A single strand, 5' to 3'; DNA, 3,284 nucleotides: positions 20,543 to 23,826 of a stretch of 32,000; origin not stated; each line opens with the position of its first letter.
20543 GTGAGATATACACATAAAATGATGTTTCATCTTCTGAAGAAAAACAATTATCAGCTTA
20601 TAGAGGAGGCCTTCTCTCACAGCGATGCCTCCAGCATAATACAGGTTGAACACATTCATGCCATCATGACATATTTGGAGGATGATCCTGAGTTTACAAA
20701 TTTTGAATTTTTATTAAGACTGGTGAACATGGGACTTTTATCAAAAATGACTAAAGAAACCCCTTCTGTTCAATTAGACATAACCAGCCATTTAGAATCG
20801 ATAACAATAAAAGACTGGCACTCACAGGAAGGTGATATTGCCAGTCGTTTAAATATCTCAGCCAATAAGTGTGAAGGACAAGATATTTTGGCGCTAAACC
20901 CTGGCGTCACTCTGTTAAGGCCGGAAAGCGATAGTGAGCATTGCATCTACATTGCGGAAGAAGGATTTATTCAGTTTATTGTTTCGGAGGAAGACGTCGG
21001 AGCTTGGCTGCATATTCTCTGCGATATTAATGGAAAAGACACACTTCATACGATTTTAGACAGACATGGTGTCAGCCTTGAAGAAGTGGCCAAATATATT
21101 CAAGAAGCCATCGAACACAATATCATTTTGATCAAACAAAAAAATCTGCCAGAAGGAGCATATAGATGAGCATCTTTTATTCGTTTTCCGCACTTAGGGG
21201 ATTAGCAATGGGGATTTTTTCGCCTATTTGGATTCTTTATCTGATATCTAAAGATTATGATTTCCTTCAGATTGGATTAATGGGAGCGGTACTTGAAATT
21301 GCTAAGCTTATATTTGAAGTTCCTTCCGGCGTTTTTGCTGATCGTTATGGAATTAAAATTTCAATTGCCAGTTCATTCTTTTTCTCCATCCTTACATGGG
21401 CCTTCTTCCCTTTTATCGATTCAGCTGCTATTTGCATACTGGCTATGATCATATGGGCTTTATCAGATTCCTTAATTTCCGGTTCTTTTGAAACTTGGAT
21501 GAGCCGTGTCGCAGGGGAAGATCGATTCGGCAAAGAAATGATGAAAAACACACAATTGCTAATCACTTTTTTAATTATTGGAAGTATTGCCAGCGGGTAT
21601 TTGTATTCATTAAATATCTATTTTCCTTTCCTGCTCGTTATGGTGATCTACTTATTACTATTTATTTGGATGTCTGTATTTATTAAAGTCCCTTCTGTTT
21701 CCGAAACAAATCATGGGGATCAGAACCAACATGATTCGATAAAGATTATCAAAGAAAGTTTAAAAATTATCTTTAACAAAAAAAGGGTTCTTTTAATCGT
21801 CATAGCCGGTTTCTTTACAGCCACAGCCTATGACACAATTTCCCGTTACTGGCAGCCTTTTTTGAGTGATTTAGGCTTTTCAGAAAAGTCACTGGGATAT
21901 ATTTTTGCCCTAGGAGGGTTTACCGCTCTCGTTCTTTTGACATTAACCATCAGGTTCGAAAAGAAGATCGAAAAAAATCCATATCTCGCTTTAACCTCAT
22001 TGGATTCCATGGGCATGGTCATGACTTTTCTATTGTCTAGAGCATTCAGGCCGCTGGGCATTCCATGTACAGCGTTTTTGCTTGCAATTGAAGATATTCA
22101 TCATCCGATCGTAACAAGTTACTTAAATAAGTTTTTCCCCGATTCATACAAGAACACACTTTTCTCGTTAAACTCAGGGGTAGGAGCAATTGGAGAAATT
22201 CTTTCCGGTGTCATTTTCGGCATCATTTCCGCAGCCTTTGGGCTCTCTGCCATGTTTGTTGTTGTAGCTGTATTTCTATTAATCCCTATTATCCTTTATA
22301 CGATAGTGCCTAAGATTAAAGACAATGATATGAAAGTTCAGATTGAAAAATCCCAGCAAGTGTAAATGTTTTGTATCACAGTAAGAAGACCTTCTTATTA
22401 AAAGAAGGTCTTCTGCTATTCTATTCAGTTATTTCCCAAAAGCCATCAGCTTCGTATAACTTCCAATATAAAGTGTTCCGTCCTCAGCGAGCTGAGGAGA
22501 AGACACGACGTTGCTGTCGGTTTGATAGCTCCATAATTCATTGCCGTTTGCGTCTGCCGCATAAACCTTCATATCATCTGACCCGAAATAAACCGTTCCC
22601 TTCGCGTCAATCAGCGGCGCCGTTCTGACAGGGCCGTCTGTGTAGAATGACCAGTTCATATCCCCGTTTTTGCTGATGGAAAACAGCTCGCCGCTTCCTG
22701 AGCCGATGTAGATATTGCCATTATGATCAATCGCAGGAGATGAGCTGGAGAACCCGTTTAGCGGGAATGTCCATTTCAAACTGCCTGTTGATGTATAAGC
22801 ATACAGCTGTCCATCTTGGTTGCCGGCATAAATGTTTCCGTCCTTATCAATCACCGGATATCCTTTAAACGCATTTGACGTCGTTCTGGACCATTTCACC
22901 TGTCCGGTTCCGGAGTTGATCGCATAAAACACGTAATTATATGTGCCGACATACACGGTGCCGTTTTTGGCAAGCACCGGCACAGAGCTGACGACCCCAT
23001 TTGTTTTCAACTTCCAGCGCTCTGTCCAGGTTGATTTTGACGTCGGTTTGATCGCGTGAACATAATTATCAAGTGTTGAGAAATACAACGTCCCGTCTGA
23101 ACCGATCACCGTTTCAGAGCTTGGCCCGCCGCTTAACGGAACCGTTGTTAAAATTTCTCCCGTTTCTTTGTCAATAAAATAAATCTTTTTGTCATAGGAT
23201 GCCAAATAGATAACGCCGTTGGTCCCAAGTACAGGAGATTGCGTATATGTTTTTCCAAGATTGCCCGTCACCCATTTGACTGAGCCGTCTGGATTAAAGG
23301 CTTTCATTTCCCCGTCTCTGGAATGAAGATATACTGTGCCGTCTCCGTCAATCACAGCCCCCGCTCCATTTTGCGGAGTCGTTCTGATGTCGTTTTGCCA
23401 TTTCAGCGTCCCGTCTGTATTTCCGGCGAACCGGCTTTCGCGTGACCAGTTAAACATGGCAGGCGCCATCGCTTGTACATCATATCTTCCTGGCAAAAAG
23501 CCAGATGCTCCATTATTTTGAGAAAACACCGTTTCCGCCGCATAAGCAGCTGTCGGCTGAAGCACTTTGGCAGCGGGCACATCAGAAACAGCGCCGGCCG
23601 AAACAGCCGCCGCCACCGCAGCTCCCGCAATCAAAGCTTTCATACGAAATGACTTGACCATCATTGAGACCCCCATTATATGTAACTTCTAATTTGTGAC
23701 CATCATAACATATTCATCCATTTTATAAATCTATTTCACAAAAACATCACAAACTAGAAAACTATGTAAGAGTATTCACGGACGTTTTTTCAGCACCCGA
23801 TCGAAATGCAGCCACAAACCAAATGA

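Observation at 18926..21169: AsnH keeps full amidotransferase chemistry (Cys2, SGGIDS) yet carries a C-terminal domain that looks like a second PqqD/RRE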

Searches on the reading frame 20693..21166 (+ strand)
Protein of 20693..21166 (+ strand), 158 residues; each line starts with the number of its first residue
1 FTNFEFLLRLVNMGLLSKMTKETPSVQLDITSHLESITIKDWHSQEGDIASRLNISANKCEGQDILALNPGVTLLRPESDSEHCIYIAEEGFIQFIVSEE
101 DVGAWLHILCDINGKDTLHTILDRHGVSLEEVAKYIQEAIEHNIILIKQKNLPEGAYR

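Call 3: search_protein_families(library=pfam, proteins=[window:20750-21166:+], max_evalue=1)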
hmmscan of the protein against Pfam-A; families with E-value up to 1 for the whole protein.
window:20750-21166:+ (139 aa): 1 family
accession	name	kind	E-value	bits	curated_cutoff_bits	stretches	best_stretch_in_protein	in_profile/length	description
PF21984.2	DnaD_N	-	0.0049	17.5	27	1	80-138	16-77/101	DnaD N-terminal domain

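Call 4: search_protein_families(library=ncbifam, proteins=[window:20750-21166:+], max_evalue=1)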
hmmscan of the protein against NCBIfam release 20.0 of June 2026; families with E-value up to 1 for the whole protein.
window:20750-21166:+ (139 aa): 1 family
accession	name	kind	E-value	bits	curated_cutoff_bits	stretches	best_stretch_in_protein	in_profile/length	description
NF007232.0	PRK09651.1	subfamily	0.068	13.2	185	1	90-127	131-167/173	RNA polymerase sigma factor FecI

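Call 10: search_protein_representatives(protein=window:20693-21166:+)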
Query: 158 residues. Proteins with E-value up to 0.001 (for the whole library): 52; up to 1e-10: 5; up to 1e-30: 0. The best 52 are listed.
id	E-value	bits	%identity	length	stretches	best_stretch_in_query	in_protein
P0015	1.6e-14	70.2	34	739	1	3-145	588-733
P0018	1.5e-13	67.1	36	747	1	2-148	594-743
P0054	1.0e-11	61.1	31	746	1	4-147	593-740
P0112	2.6e-11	59.8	30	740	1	4-156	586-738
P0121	3.5e-11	59.4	33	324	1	4-147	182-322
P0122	1.8e-10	57.1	29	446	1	4-147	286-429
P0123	2.2e-10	56.8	32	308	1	3-145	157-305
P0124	3.2e-10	56.3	31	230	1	5-145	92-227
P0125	4.5e-10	55.8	32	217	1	7-148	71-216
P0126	4.8e-10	55.7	30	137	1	29-147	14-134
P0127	1.1e-09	54.6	30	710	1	5-145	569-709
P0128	1.4e-09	54.2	30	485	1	3-146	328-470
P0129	3.6e-09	52.8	29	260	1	2-145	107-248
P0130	2.0e-08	50.4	28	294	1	5-147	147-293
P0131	3.0e-08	49.9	30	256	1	2-145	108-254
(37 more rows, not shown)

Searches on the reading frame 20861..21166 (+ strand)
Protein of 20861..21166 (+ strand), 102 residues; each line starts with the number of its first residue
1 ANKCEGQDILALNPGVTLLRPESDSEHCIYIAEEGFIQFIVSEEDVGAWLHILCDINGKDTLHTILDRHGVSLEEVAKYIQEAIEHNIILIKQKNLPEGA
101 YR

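Call 32: search_solved_structures(query=A2, max_evalue=10, show_alignments=3)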
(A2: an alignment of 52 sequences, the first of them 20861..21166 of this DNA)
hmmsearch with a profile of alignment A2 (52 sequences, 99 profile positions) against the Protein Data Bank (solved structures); distinct sequences matched with E-value up to 10: 29.
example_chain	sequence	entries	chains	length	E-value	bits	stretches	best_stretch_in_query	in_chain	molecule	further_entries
8q90_A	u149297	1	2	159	0.028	17.4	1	57-92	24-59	AsnC family transcriptional regulator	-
6ces_N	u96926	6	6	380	0.03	17.3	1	51-92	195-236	GATOR complex protein NPRL2 | GATOR1 complex protein NPRL2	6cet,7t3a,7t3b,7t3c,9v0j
8fw5_B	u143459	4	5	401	0.035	17.1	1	51-92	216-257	GATOR complex protein NPRL2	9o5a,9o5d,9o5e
5gpy_B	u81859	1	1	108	0.066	16.2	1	6-72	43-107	Transcription initiation factor IIE subunit beta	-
7wh3_A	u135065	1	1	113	0.074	16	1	52-87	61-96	Stomatin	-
2quf_A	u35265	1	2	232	0.082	15.9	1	56-86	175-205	Transcription Factor PF0095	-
2qlz_A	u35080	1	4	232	0.1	15.6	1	56-86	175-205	Transcription Factor PF0095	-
5sxy_A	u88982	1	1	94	0.21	14.6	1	6-73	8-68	Bifunctional coenzyme PQQ synthesis protein C/D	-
3u1d_A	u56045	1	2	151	0.22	14.5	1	38-91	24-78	uncharacterized protein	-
21vq_M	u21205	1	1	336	0.23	14.4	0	26-69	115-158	Phi92_gp137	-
1khy_A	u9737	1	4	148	0.28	14.2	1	52-82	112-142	CLPB PROTEIN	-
2cyy_A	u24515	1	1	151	0.32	14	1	50-90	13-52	Putative HTH-type transcriptional regulator PH1519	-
1ri7_A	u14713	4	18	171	0.34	13.9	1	49-90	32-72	Putative transcriptional regulator | Putative HTH-type transcriptional regulator PH1519 | Uncharacterized HTH-type transcriptional regulator PH1519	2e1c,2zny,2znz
29vf_X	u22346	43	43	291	0.34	13.9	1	6-72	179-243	Transcription initiation factor IIE subunit beta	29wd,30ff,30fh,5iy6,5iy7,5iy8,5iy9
9zd2_F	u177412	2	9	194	0.41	13.6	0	52-86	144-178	Stomatin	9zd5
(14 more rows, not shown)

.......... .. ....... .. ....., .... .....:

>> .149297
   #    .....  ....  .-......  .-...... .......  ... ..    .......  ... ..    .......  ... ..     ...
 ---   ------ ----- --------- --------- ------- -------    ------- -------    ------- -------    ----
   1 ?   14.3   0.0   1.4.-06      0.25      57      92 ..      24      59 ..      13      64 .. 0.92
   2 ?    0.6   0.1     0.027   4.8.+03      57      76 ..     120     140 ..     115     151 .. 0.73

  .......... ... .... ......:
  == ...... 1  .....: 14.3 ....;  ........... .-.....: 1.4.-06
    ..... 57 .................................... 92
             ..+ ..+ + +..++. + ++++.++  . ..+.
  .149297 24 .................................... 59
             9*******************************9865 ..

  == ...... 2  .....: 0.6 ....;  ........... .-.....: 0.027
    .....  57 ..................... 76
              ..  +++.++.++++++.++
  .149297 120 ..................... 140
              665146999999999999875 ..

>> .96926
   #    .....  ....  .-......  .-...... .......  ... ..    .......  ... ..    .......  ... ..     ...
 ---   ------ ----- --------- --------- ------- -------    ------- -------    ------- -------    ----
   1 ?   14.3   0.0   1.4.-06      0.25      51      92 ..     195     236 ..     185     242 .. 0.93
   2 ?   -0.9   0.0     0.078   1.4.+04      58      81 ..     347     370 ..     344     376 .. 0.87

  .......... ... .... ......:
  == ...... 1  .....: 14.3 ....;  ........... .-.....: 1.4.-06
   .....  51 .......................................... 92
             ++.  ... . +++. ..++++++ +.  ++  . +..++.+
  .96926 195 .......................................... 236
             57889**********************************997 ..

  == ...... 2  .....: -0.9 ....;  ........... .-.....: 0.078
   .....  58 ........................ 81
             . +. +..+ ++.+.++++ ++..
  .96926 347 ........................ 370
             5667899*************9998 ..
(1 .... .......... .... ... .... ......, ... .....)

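Call 33: search_protein_families(library=pfam, alignment_id=A2, max_evalue=0.1)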
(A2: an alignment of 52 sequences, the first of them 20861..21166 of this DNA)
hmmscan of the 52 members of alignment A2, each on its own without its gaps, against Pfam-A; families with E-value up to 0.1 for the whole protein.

A. member 1, window:20861-21166:+ (102 aa): 1 family
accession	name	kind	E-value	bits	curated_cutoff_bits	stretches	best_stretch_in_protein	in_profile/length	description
PF21984.2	DnaD_N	-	0.018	15.6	27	1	42-101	15-77/101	DnaD N-terminal domain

B. families by the number of members that match (of 52 scanned): 31 families (the first 25 are shown)
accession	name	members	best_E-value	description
PF16221.11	HTH_47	6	0.0026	winged helix-turn-helix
PF12802.13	MarR_2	5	0.00015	MarR family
PF21475.2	PaaA-like_N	5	0.0033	PaaA-like, N-terminal domain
PF18606.7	HTH_53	4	0.013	Zap helix turn helix N-terminal domain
PF24064.2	HTH_NPRL3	3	0.0071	GATOR1 complex protein NPRL3, C-terminal HTH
PF19102.7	DUF5789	3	0.031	Family of unknown function (DUF5789)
PF12840.13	HTH_20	2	0.00037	Helix-turn-helix domain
PF01978.25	TrmB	2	0.00067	Sugar-specific transcriptional regulator TrmB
PF01022.26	HTH_5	2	0.0029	Bacterial regulatory protein, arsR family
PF14493.12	HTH_40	2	0.011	Helix-turn-helix domain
PF04870.21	Moulting_cycle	1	0.01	Moulting cycle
PF13412.12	HTH_24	1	0.014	Winged helix-turn-helix DNA-binding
PF21984.2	DnaD_N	1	0.018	DnaD N-terminal domain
PF08581.15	Tup_N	1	0.021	Tup N-terminal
PF08278.16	DnaG_DnaB_bind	1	0.025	DNA primase DnaG DnaB-binding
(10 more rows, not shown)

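Call 36: predict_structure(alignment_id=A2)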
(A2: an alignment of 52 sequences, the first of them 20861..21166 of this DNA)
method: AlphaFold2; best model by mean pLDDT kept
length: 102 residues; sequences in the alignment: 52
mean_pLDDT: 92.4   pTM: 0.81
mean pLDDT of the five models: 92.4, 92.3, 91.8, 91.0, 90.1
residues with pLDDT >= 90: 84; 70-90: 12; 50-70: 6; < 50: 0
segments of 3 or more residues with pLDDT < 50: none
pLDDT, mean of each block of 10 residues (from residue 1): 89 97 88 96 95 97 98 97 97 78 53
secondary structure, 60 per line:
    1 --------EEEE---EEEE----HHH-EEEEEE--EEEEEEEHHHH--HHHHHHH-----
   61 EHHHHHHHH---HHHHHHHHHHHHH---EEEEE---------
elements in order: E9-12 E16-19 E28-33 E36-42 H43-46 H49-55 H62-69 H73-85 E89-93

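Call 39: fold_search(model_id=the predicted structure, library=pdb)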
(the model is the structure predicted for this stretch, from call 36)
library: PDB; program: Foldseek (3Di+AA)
matches with E <= 10: 249; with E <= 0.001: 0
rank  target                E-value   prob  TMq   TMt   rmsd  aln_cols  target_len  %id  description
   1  8t19_A                4.4e-02  0.96  0.49  0.55   4.7        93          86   18  RiPP precursor peptide recognition element (RRE) domain of Ocin-ThiF-like partner protein, PbtF, bound to an 8 residue (released 2024-06-12)
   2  7vzq_A                6.9e-02  0.98  0.61  0.11   4.4        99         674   16  The structure of GdmN V24Y/G157A/R158A/G188R mutant in complex with carbamoyl adenylate intermediate (released 2022-11-16)
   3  7vzu_A                1.2e-01  0.97  0.61  0.11   4.4        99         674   16  The structure of GdmN Y82F mutant (released 2022-11-16)
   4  7vzy_B                1.2e-01  0.96  0.61  0.11   4.5        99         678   16  The structure of GdmN complex with AMP and 20-O-methyl-19-chloroproansamitocin (released 2022-11-16)
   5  3h5a_D                1.7e-01  0.87  0.52  0.19   7.5        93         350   12  Crystal structure of E. coli MccB (released 2009-06-16)
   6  7vyj_B                1.9e-01  0.90  0.60  0.11   6.5       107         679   16  The structure of GdmN in complex with carbamoyl adenylate intermediate (released 2022-11-16)
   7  4e4h_D                2.1e-01  0.33  0.38  0.12   7.2       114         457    7  Crystal structure of Histone Demethylase NO66 (released 2013-01-30)
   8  7vzz_B                2.4e-01  0.91  0.61  0.11   4.5        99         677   16  The structure of GdmN in complex with the natural tetrahedral intermediate, carbamoyl adenylate, and 20-O-methyl-19-ch (released 2022-11-16)
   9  7vx0_B                2.5e-01  0.84  0.59  0.11   7.3       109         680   16  The structure of GdmN complex with ATP (released 2022-11-16)
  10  9o5a_H                2.5e-01  0.77  0.45  0.14   5.9        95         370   13  The KICSTOR-GATOR1 complex (released 2026-02-18)
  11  4cco_A                2.5e-01  0.25  0.36  0.12   7.1       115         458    6  60S ribosomal protein L8 histidine hydroxylase (NO66 S373C) in complex with Mn(II), N-oxalylglycine (NOG) and 60S ribo (released 2014-05-14)
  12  7vx0_A                2.7e-01  0.90  0.61  0.11   4.5        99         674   16  The structure of GdmN complex with ATP (released 2022-11-16)
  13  5v1v_A                2.7e-01  0.87  0.57  0.64   3.4        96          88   10  TbiB1 in Complex with the TbiA(alpha) Leader Peptide (released 2018-09-05)
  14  4ccn_B                2.9e-01  0.51  0.44  0.13   6.1       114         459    6  60S ribosomal protein L8 histidine hydroxylase (NO66 L299C/C300S) in complex with Mn(II), N-oxalylglycine (NOG) and 60 (released 2014-05-14)
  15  6om4_A                3.3e-01  0.66  0.49  0.18   4.7        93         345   16  The structure of Microcin C7 biosynthetic enzyme MccB in complex with N-formylated MccA (released 2019-05-22)
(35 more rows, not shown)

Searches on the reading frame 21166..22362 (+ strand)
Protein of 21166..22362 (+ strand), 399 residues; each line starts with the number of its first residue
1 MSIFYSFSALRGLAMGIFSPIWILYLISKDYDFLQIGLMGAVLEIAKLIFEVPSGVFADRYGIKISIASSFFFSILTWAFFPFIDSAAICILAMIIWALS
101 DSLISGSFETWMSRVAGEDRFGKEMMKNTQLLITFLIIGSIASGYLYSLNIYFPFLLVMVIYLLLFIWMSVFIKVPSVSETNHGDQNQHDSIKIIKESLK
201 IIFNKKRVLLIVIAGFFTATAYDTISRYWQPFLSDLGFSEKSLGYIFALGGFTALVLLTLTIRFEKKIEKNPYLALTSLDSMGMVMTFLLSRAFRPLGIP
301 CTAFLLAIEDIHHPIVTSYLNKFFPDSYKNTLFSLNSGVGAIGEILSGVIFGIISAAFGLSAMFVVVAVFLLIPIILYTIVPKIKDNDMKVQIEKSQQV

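Call 3: search_protein_families(library=pfam, proteins=[window:21166-22362:+], max_evalue=1)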
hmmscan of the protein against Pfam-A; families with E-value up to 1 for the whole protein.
window:21166-22362:+ (399 aa): 2 families
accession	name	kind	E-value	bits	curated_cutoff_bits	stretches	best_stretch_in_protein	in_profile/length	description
PF07690.21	MFS_1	-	7.5e-26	91.3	33.4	2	8-294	5-291/347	Major Facilitator Superfamily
PF12832.13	MFS_1_like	-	4.9e-14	52.6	25.2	1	14-357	14-368/373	MFS_1 like family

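Call 4: search_protein_families(library=ncbifam, proteins=[window:21166-22362:+], max_evalue=1)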
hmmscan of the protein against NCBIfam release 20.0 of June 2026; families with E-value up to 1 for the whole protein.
window:21166-22362:+ (399 aa): 8 families
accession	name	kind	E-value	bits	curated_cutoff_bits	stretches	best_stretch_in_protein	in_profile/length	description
NF000043.1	tet_MFS_P_a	exception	1.9e-24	86.2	750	1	4-389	11-407/420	tetracycline efflux MFS transporter TetA(P)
NF000049.1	tet_MFS_40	exception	1e-18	67.7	800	1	3-380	11-399/406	tetracycline efflux MFS transporter Tet(40)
NF040872.1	MFS_HP1165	exception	1.2e-10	41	700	1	13-385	17-381/385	HP1165 family MFS efflux transporter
TIGR00893.1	2A0114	subfamily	2e-06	27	395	2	183-380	192-397/399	D-galactonate transporter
TIGR00880.1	2_A_01_02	superfamily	0.00057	20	131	1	45-174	9-139/141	multidrug resistance protein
TIGR00899.1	2A0120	subfamily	0.00095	18.4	522.3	1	6-379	4-371/375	sugar efflux transporter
NF012177.1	tet_MFS_42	exception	0.0073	15.6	850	1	20-182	21-182/411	tetracycline efflux MFS transporter Tet(42)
TIGR00890.1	2A0111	subfamily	0.31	9.9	374.85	1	322-377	322-377/377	oxalate/formate antiport family MFS transporter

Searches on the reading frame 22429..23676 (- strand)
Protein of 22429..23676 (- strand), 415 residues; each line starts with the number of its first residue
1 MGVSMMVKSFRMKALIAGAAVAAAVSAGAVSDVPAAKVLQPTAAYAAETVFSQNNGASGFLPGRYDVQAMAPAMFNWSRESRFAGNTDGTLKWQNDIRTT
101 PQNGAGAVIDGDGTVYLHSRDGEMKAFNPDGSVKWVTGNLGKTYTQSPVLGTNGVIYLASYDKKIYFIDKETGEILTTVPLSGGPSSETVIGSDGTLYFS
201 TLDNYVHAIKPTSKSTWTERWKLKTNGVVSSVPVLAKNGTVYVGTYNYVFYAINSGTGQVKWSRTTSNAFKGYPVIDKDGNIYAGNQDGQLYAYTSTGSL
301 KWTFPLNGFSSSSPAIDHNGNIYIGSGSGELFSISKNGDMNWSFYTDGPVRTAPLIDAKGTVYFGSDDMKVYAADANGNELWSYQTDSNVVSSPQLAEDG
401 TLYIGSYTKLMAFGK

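Call 3: search_protein_families(library=pfam, proteins=[window:22429-23676:-], max_evalue=1)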
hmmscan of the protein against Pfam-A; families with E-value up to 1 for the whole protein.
window:22429-23676:- (415 aa): 13 families
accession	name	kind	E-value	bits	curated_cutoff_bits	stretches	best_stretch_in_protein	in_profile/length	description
PF13570.13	Beta-prop_ACSF4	-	5.6e-44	151.3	133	2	220-410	42-237/329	Beta-alanine-activating enzyme, beta-propeller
PF13360.13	PQQ_2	-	5.4e-31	108.5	27.6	2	86-294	10-222/233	Outer membrane protein assembly factor BamB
PF25292.1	Beta-prop_CGLA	-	2.5e-08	34.2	26.8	2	282-381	2-109/316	Lambda-carrageenase beta-propeller domain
PF07494.17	Reg_prop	-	1.7e-06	28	20.4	0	316-327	12-23/24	Two component regulator propeller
PF20067.5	SSL_N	-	6.8e-05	23.1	18.9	1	275-292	27-44/46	Strictosidine synthase-like, N-terminal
PF03478.24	Beta-prop_KIB1-4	-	0.00022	21.3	27.4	1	225-377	67-191/242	KIB1-4 beta-propeller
PF19501.5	PcRGLX_1st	-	0.015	15.5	22.1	0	125-136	53-64/83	PcRGLX-like N-terminal RIFT barrel domain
PF06739.17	SBBP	-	0.02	15.3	20.5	0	315-325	19-29/38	Beta-propeller repeat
PF25485.1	DUF7908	-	0.031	15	27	1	79-119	77-115/134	Domain of unknown function (DUF7908)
PF25293.1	Beta-prop_EMC1_N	-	0.05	13.7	34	0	239-267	32-60/219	EMC1 N-terminal beta-propeller domain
PF18763.7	ddrB-ParB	-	0.31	11.6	27.6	0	267-287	56-76/121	ddrB-like ParB superfamily domain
PF03413.25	PepSY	-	0.56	11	24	0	162-176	41-57/60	Peptidase propeptide and YPEB domain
PF25021.1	TEN_NHL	-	0.9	8.9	27.1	0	236-276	39-79/357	Teneurin NHL domain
